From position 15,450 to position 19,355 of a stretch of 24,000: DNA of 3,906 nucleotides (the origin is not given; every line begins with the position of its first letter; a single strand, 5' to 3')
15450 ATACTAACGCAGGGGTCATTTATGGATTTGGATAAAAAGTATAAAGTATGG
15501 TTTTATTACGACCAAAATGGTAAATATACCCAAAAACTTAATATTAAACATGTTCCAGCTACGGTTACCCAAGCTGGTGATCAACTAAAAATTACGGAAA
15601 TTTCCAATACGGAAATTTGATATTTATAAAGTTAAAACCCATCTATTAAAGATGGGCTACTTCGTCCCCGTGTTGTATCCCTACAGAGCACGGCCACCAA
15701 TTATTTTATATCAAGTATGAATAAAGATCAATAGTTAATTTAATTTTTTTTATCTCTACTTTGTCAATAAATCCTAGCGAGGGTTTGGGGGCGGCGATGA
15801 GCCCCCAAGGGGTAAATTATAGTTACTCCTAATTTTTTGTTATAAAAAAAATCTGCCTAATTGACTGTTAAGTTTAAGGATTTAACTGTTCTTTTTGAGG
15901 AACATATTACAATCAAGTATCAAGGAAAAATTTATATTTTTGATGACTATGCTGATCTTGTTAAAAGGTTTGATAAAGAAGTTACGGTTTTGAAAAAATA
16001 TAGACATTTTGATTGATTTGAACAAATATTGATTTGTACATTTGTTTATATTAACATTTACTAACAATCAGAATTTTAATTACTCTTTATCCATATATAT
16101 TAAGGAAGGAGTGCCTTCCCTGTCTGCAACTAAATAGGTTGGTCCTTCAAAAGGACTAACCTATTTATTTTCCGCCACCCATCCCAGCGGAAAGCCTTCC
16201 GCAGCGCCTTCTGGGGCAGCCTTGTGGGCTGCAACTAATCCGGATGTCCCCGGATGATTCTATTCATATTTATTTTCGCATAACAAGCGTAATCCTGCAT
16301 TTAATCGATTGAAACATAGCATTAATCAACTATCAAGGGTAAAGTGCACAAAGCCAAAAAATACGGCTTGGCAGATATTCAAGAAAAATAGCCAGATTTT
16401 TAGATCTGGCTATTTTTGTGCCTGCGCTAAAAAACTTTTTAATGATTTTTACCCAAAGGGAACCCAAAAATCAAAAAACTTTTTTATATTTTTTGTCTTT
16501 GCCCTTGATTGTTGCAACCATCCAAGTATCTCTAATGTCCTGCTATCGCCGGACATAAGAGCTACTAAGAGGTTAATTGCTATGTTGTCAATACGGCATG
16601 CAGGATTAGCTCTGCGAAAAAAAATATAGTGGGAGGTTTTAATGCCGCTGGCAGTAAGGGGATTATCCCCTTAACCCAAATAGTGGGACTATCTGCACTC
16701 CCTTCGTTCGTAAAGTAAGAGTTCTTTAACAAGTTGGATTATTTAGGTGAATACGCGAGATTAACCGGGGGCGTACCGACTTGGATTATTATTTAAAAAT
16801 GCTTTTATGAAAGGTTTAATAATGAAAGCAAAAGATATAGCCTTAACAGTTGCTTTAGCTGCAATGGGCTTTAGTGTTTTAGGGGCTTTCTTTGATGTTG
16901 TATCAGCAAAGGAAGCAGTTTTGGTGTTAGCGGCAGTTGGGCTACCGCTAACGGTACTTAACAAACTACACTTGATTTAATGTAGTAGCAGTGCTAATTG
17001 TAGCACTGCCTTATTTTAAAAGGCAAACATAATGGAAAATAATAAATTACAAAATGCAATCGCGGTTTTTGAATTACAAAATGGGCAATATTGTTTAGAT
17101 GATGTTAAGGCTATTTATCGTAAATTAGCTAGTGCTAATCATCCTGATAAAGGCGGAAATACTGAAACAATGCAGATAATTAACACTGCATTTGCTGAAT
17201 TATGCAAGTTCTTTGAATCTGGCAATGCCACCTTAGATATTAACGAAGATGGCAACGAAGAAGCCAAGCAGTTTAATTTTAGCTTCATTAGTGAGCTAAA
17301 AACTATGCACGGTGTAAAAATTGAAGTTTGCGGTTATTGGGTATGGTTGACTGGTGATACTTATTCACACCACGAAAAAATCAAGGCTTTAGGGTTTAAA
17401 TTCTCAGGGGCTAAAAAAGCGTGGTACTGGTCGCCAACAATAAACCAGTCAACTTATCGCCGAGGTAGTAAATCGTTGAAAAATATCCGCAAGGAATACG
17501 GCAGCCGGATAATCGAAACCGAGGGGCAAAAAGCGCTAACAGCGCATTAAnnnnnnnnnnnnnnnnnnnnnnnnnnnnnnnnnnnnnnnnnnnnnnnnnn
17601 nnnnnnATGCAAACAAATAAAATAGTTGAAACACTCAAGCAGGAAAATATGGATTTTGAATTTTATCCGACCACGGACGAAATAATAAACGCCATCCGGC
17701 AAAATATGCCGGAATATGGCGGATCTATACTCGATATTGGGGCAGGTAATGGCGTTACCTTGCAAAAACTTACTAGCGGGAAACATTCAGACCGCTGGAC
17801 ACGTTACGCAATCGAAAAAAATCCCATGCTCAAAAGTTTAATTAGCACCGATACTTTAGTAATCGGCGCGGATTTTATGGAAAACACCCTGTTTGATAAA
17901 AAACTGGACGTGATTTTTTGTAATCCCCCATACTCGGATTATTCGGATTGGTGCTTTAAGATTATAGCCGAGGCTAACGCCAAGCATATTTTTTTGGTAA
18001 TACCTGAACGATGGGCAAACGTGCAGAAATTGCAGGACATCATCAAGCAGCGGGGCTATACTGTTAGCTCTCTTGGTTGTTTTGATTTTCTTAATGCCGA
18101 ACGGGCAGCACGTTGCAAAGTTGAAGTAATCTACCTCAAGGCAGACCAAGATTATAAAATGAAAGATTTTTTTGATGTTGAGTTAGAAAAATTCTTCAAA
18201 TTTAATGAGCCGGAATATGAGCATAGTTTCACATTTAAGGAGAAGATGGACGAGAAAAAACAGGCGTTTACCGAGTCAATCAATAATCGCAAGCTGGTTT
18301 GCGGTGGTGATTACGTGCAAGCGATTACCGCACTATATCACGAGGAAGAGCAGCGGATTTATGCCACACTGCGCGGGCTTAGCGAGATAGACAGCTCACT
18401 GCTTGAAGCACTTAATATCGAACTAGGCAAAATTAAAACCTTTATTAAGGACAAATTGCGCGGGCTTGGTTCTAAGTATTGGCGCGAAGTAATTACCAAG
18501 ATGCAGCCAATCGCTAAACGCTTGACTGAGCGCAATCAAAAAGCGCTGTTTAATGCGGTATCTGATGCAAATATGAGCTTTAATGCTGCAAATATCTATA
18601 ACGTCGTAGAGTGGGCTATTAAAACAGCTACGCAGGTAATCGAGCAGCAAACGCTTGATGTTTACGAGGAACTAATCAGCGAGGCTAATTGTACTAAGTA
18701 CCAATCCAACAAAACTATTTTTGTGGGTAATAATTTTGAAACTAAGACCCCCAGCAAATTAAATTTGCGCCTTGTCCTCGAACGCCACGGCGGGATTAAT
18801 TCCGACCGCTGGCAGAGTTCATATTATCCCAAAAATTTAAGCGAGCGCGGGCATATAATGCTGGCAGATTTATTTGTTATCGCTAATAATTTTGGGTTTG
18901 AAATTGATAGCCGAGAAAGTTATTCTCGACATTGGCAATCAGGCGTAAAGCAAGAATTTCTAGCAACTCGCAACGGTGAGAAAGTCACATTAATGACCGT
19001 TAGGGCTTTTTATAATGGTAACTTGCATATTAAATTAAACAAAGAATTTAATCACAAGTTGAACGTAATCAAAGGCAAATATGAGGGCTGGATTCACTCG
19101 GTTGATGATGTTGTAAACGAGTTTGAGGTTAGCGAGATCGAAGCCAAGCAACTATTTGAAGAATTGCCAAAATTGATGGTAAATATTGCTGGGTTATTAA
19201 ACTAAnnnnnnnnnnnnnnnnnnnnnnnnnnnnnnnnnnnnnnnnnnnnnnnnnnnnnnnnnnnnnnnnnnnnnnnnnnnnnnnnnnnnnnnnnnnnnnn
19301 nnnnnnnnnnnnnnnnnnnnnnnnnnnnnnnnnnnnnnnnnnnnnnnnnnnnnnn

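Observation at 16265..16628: Roughly 360-nt imperfect hairpin upstream of the leading-region genes: candidate single-strand (Frpo/ssi-type) promoter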

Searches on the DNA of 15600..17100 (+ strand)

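Call 7: search_dna_similar(query=window:15600-17100:+, collection=plasmids, mode=distant, max_rows=30)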
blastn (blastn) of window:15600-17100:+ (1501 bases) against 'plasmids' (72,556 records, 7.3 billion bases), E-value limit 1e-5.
No match.

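Call 78: search_rna_families(source=window, start=15600, end=17100, threshold=evalue, max_evalue=5)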
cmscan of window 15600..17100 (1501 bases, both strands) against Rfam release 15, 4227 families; matches with E-value up to 5: 11.
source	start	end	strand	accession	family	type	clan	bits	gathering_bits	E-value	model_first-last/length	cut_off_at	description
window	15780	15806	-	RF01785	blv_FSE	Cis-reg; frameshift_element;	-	23.3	34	0.092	1-27/27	no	ribosomal frameshift site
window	16474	16541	-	RF01726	SAM-II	Cis-reg; riboswitch;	-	22.3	44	0.21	1-60/60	no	SAM-II riboswitch aptamer (SAM-II long loop)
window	16161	16191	-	RF01107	SBRMV1_UPD-PKf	Cis-reg;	-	21.9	39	0.29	1-27/27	no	Pseudoknot of upstream pseudoknot domain (UPD) of the 3'UTR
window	16831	17017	+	RF00022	GcvB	Gene;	-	21.7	42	0.034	1-204/204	no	GcvB RNA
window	16377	16416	-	RF01461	rli24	Gene; sRNA;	-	21.2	100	0.43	1-158/158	no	Listeria sRNA rli22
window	16121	16177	-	RF03361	mir-3136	Gene; miRNA;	-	18.5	86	1.7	1-78/78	no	mir-3136 microRNA precursor family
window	16654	16864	+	RF00028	Intron_gpI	Intron;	-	16.5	50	0.26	1-253/253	no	Group I catalytic intron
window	16977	17019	+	RF00178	mir-24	Gene; miRNA;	-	16.5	50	2.3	15-57/69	no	mir-24 microRNA precursor family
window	16823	16909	-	RF02202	UCA1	Gene; lncRNA;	-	16.2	80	0.51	1-75/75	no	Urothelial cancer associated 1 conserved region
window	16130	16220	-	RF00560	SNORA17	Gene; snRNA; snoRNA; HACA-box;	CL00029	15.6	29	4.9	1-132/132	no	Small nucleolar RNA SNORA17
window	15644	15701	-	RF02979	freshwater-1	Gene; sRNA;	-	15.1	72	4.7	1-62/62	no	freshwater-1 RNA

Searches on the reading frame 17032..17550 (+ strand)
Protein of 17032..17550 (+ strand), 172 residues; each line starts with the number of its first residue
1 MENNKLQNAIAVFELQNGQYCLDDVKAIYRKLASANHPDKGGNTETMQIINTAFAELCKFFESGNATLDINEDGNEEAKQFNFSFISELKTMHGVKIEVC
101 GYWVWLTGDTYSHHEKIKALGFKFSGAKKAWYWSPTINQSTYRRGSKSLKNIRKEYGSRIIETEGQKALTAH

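Call 8: search_protein_families(library=pfam, proteins=[window:17032-17550:+], max_evalue=0.01)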
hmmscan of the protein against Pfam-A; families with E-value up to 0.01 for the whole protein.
window:17032-17550:+ (172 aa): 1 family
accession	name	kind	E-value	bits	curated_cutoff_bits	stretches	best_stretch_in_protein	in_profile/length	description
PF00226.36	DnaJ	-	0.00013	22.5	27.8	1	23-58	15-54/63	DnaJ domain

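Call 10: find_related_loci(query=window:17032-17547:+, collection=genome_contigs, flank=6000)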
Query window:17032-17547:+ (172 aa) in genome_contigs; peptide patterns used: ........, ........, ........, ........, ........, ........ (x = any residue, [..] = any of these).
95 stretches matched a pattern; 19 encode a relative of the query (tblastn E <= 1e-3); 19 distinct loci.
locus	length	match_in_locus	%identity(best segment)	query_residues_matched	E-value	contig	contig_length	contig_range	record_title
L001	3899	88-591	70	1-169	4e-84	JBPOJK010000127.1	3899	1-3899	MAG: Pseudomonadota bacterium isolate MAG_2224 c_000000614964, whole genome shotgun sequence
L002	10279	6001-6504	70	1-169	1e-82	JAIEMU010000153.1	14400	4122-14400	MAG: Sphingobacteriaceae bacterium isolate co.spades.CONCOCT.2.5kb_130 c_000000000046, whole genome shotgun sequence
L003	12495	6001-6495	70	4-169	4e-82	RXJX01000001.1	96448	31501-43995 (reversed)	MAG: Neisseriaceae bacterium isolate AWTP1-26 sample_1_scaffold_9, whole genome shotgun sequence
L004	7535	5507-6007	70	1-169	9e-81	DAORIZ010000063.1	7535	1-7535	MAG TPA_asm: Burkholderiales bacterium isolate AMR_MDS_5564 NODE_1741_length_7535_cov_22.756417, whole genome shotgun se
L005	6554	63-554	71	4-169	3e-80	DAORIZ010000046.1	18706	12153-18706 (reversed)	MAG TPA_asm: Burkholderiales bacterium isolate AMR_MDS_5564 NODE_480_length_18706_cov_21.800601, whole genome shotgun se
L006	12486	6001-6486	71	4-166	3e-80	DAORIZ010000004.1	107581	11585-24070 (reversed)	MAG TPA_asm: Burkholderiales bacterium isolate AMR_MDS_5564 NODE_24_length_107581_cov_22.473365, whole genome shotgun se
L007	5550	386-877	70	4-169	2e-80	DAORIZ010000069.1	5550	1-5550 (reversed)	MAG TPA_asm: Burkholderiales bacterium isolate AMR_MDS_5564 NODE_2784_length_5550_cov_24.666060, whole genome shotgun se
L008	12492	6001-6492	70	4-169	3e-80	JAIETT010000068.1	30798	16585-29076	MAG: Burkholderiales bacterium isolate time.spades.CONCOCT.2.5kb_054 c_000000000006, whole genome shotgun sequence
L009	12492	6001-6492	71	4-169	4e-80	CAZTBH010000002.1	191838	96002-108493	MAG TPA_asm: uncultured Neisseria sp. isolate SRP219642_co3_42 genome assembly, contig: NODE_15_length_191838_cov_7.9606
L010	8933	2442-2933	70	1-166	6e-80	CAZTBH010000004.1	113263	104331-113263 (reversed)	MAG TPA_asm: uncultured Neisseria sp. isolate SRP219642_co3_42 genome assembly, contig: NODE_80_length_113263_cov_7.9803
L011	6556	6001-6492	70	4-169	4e-79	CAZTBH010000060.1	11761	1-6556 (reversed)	MAG TPA_asm: uncultured Neisseria sp. isolate SRP219642_co3_42 genome assembly, contig: NODE_6687_length_11761_cov_9.465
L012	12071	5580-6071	70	4-169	2e-78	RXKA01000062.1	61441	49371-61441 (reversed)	MAG: Proteobacteria bacterium isolate AWTP1-29 sample_9_scaffold_35, whole genome shotgun sequence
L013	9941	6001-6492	70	4-169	3e-77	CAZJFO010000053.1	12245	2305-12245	MAG TPA_asm: uncultured Neisseria sp. isolate binchicken_co175_130 genome assembly, contig: NODE_7309_length_12245_cov_1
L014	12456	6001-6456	73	17-169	3e-77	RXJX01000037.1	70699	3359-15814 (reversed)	MAG: Neisseriaceae bacterium isolate AWTP1-26 sample_1_scaffold_27, whole genome shotgun sequence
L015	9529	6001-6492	66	4-169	9e-75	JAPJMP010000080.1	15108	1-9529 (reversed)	MAG: Burkholderiales bacterium isolate MAG04 k99_884213, whole genome shotgun sequence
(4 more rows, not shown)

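Call 24: search_dna_similar(query=window:17032-17547:+, collection=plasmids, mode=protein, max_rows=25)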
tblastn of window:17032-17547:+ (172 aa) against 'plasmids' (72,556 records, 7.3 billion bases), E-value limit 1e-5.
Records with a match: 2723; places in all: 2745; records where one place covers at least 80% of the query: 2525.
Best place of each record, by identity: <60% 2723.
By first word of the organism name: Escherichia 1023; Klebsiella 528; Enterococcus 303; Acinetobacter 264; Enterobacter 145; Salmonella 126; Citrobacter 78; Piscirickettsia 42; Serratia 29; Proteus 27; and 37 more.
By predicted mobility (MOB-suite, as given by PLSDB): conjugative 2204; mobilizable 348; non-mobilizable 171.
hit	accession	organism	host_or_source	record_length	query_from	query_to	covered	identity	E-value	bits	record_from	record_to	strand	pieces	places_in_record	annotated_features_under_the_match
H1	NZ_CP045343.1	Vibrio sp. THAF190c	pure culture,Surface of a polyethylene ...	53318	6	171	97%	36.3%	4e-24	104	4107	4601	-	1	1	J domain-containing protein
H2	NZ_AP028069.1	Vibrio sp. FE10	Apostichopus japonicus,fertilized egg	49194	6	171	97%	36.3%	9e-24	103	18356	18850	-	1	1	J domain-containing protein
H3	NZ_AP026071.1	Shewanella sp. NFH-SH190041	cell culture,Japanese horse mackerel ...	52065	2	172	99%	33.7%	3e-20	94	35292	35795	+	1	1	DnaJ domain-containing protein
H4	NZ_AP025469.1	Vibrio chagasii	-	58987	6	171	97%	34.7%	3e-20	94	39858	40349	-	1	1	DnaJ domain-containing protein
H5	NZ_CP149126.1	Aeromonas caviae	-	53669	6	168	95%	35.3%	4e-17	85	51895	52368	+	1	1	DnaJ domain-containing protein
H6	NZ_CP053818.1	Vibrio cholerae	bacterial culture,Water sample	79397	6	171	97%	33.7%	4e-22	99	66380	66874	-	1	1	J domain-containing protein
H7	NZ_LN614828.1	Legionella fallonii LLAP-10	-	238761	8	170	95%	34.1%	1e-20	95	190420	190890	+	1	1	J domain-containing protein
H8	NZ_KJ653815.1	Klebsiella pneumoniae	-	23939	6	170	96%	33.7%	2e-19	91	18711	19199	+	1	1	J domain-containing protein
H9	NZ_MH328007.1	Escherichia coli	-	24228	6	170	96%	33.7%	2e-19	91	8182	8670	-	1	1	DnaJ domain-containing protein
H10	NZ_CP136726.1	Citrobacter braakii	Homo sapiens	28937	6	170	96%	33.7%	2e-19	91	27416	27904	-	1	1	DnaJ domain-containing protein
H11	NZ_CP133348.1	Enterobacter asburiae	hospital sample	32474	6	170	96%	33.7%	2e-19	91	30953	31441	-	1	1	DnaJ domain-containing protein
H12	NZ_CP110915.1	Citrobacter freundii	Homo sapiens,blood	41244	6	170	96%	33.7%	2e-19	91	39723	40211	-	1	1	DnaJ domain-containing protein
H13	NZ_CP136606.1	Citrobacter portucalensis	Homo sapiens,faeces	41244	6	170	96%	33.7%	2e-19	91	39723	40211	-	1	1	DnaJ domain-containing protein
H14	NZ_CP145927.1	Providencia huaxiensis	-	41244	6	170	96%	33.7%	2e-19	91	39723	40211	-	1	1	DnaJ domain-containing protein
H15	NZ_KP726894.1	Enterobacter cloacae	Homo sapiens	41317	6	170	96%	33.7%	2e-19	91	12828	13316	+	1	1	DnaJ domain-containing protein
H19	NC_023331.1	Klebsiella pneumoniae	Homo sapiens,urine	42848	6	170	96%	33.7%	2e-19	91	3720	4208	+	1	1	J domain-containing protein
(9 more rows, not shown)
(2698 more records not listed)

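Call 38: find_related_loci(query=window:17032-17547:+, collection=metagenome_contigs, flank=3000)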
Query window:17032-17547:+ (172 aa) in metagenome_contigs; peptide patterns used: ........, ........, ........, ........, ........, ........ (x = any residue, [..] = any of these).
132 stretches matched a pattern; 20 encode a relative of the query (tblastn E <= 1e-3); 20 distinct loci.
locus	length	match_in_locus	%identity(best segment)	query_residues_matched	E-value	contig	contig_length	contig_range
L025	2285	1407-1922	87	1-172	1e-110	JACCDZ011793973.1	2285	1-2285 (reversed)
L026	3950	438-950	86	1-172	1e-100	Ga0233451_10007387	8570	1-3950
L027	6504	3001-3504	83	1-169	1e-95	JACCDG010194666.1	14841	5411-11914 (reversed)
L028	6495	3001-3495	72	4-169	2e-82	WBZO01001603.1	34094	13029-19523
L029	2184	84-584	70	1-169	2e-83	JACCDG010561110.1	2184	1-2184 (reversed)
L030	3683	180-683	69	1-169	5e-81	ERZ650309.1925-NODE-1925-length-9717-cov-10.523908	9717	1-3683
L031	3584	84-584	70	1-169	7e-81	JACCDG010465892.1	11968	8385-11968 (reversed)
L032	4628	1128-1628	70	1-169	5e-81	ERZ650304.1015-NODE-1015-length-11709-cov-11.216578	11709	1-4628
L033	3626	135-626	71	4-169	2e-80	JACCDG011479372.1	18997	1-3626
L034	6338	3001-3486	71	4-166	1e-80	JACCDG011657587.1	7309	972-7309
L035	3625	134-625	70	4-169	1e-80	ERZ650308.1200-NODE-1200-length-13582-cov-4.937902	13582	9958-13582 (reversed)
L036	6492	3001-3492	70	1-166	3e-80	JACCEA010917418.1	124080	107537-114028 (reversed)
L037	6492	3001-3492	70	4-169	3e-79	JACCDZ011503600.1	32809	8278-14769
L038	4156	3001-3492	70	4-169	8e-79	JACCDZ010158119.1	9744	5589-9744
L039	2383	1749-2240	69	4-169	7e-78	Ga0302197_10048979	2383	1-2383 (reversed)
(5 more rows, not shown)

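Call 68: search_protein_families(library=pfam, proteins=[L009:29-1759:+, L009:2639-3622:+, L009:4675-5517:+, L009:6573-6908:+, L009:7201-9576:+, L009:9599-11065:+, L027:1561-2127:-, L027:3729-4109:+, L027:4170-5390:+, L027:756-1391:-], max_evalue=0.001)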
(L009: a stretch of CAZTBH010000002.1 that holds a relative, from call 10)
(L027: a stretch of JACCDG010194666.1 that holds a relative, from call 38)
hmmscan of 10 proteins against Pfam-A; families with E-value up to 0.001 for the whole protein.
L009:29-1759:+ (576 aa): 1 family
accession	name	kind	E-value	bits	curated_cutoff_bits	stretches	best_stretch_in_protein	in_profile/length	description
PF12696.13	TraG-D_C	-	8.7e-07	29.4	22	1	382-501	4-121/126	TraM recognition site of TraD and TraG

L009:2639-3622:+ (327 aa): 1 family
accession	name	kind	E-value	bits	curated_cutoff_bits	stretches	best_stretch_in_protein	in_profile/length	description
PF08843.17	AbiEii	-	1.3e-33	117.4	22.5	1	39-314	2-237/238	Nucleotidyl transferase AbiEii toxin, Type IV TA system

L009:4675-5517:+ (280 aa): 0 families

L009:6573-6908:+ (111 aa): 0 families

L009:7201-9576:+ (791 aa): 7 families
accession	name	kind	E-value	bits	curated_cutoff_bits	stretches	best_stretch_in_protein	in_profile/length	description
PF04851.21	ResIII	-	2e-47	161.6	22.5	1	164-322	2-163/164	Type III restriction enzyme, res subunit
PF08463.15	EcoEI_R_C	-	1.3e-36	126.6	24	1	635-789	1-163/163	EcoEI R protein C-terminal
PF18766.7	SWI2_SNF2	-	3.6e-21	76.3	26.7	1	169-354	1-188/221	SWI2/SNF2 ATPase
PF00270.35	DEAD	-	1.2e-12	48.3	26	1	176-324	6-163/167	DEAD/DEAH box helicase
PF04313.20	HSDR_N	-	1.2e-09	38.8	25.1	1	7-116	3-195/198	Type I restriction enzyme R protein N terminus (HSDR_N)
PF00271.37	Helicase_C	-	4.6e-08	33.7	23.5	1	408-523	5-110/110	Helicase conserved C-terminal domain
PF13588.12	HSDR_N_2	-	9.1e-07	29.4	25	1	33-112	15-95/110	Type I restriction enzyme R protein N terminus (HSDR_N)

L009:9599-11065:+ (488 aa): 5 families
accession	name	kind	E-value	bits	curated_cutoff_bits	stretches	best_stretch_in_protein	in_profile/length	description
PF02384.22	N6_Mtase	-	4.9e-73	246.6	20.4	1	141-449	2-305/311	N-6 DNA Methylase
PF12161.14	HsdM_N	-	4.8e-15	56.8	24.5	1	7-130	5-135/135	HsdM N-terminal domain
PF07669.17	Eco57I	-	1.1e-08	35.7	25.3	1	265-358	70-171/171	Eco57I restriction-modification methylase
PF20473.4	MmeI_Mtase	-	3.6e-05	23.5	27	1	186-250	22-93/259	MmeI, DNA-methyltransferase domain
PF01170.24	UPF0020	-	0.00019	21.6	22.3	0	175-281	20-133/197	RMKL-like, methyltransferase domain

L027:1561-2127:- (188 aa): 4 families
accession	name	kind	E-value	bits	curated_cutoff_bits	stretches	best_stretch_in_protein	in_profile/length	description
PF00239.26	Resolvase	-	2e-50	171.1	23.3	1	5-140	2-144/145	Resolvase, N terminal domain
PF02796.21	HTH_7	-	1.6e-09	38.2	23.8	1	143-187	1-43/45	Helix-turn-helix domain of resolvase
PF13551.12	HTH_29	-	8.4e-06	26.2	28.1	0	163-188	9-35/64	Winged helix-turn helix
PF13384.12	HTH_23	-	0.00079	19.6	24.6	0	160-187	13-39/50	Homeodomain-like domain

L027:3729-4109:+ (126 aa): 0 families

L027:4170-5390:+ (406 aa): 1 family
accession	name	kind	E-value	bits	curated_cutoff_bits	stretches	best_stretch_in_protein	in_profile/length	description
PF06834.16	TraU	-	3.4e-66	224.2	26.5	2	32-236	1-184/306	TraU protein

L027:756-1391:- (211 aa): 5 families
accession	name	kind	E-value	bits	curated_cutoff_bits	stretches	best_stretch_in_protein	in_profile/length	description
PF09140.17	MipZ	-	2.1e-15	57.2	20.7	2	3-57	1-58/262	ATPase MipZ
PF13614.12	AAA_31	-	2.7e-14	53.9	27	1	3-71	2-70/177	AAA domain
PF01656.29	CbiA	-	1.2e-11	45.1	25.4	1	5-182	1-120/125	CobQ/CobB/MinD/ParA nucleotide binding domain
PF10609.15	ParA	-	1.3e-07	31.8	27.1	1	2-41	3-43/246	NUBPL iron-transfer P-loop NTPase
PF02374.21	ArsA_ATPase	-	0.00058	19.6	24.3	0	7-39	5-38/305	Anion-transporting ATPase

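Call 71: get_annotated_region(hit=H19, flank=4000)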
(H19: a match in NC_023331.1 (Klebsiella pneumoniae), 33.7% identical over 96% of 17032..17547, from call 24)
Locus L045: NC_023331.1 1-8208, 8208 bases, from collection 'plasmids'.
description: Klebsiella pneumoniae plasmid pHS062105-3, complete sequence
organism: Klebsiella pneumoniae (NCBI taxid 573)
taxonomy: Bacteria; Pseudomonadota; Gammaproteobacteria; Enterobacterales; Enterobacteriaceae; Klebsiella; Klebsiella pneumoniae
host: -; source: Homo sapiens,urine; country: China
typing (MOB-suite, as given by PLSDB): conjugative; replicon IncU; relaxase MOBP; mating-pair formation MPF_T
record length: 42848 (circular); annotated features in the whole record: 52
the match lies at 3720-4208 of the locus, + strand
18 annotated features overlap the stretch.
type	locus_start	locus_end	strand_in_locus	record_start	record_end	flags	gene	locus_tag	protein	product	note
CDS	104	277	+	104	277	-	-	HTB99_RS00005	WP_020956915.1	hypothetical protein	-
CDS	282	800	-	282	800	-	-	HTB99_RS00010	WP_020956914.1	DUF2726 domain-containing protein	-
CDS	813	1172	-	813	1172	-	ddp1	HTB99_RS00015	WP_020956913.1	DNA distortion polypeptide 3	-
CDS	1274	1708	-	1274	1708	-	-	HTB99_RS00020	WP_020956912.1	hypothetical protein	-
CDS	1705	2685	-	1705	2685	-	-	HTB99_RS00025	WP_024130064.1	replication initiator protein A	-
CDS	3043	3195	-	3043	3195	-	-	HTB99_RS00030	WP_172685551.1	hypothetical protein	-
CDS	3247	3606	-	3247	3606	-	-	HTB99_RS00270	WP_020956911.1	hypothetical protein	-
CDS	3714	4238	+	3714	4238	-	-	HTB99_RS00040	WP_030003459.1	J domain-containing protein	GO:0006457 - protein folding [Evidence IEA]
CDS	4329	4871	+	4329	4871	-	-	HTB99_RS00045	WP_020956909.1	hypothetical protein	-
CDS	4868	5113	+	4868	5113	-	-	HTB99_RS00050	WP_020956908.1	hypothetical protein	-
CDS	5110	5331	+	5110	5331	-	-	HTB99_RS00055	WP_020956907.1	helix-turn-helix domain-containing protein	-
CDS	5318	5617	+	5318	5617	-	-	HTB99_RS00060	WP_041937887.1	hypothetical protein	-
CDS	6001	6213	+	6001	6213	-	-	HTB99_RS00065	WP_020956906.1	hypothetical protein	-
CDS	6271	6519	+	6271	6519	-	-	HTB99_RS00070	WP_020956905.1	hypothetical protein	-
CDS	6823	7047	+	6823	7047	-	-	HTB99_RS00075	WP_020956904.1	type II toxin-antitoxin system RelB family antitoxin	-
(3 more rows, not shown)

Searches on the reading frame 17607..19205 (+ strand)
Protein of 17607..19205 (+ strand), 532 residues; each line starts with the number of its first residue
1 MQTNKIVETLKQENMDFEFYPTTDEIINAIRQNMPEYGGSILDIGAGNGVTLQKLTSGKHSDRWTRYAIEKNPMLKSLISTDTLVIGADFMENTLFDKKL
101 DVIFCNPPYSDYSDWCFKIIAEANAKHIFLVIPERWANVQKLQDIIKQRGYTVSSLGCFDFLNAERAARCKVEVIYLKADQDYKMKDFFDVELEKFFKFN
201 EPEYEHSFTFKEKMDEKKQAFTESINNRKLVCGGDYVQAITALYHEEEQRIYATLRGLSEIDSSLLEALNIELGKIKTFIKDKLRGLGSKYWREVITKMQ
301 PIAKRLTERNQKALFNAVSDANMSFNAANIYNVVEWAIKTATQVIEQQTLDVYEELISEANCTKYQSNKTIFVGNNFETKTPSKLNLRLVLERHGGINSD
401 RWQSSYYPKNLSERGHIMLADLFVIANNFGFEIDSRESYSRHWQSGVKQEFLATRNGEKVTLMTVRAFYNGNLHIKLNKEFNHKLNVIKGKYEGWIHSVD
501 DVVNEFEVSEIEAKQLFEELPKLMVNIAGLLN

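Call 8: search_protein_families(library=pfam, proteins=[window:17607-19205:+], max_evalue=0.01)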
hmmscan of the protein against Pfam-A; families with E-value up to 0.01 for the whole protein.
window:17607-19205:+ (532 aa): 2 families
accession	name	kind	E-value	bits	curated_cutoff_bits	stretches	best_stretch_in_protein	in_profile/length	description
PF13708.11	DUF4942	-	2.6e-11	44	25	1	286-494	3-189/190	Domain of unknown function (DUF4942)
PF05175.20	MTS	-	0.0009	19.4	23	1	32-114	25-113/170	Methyltransferase small domain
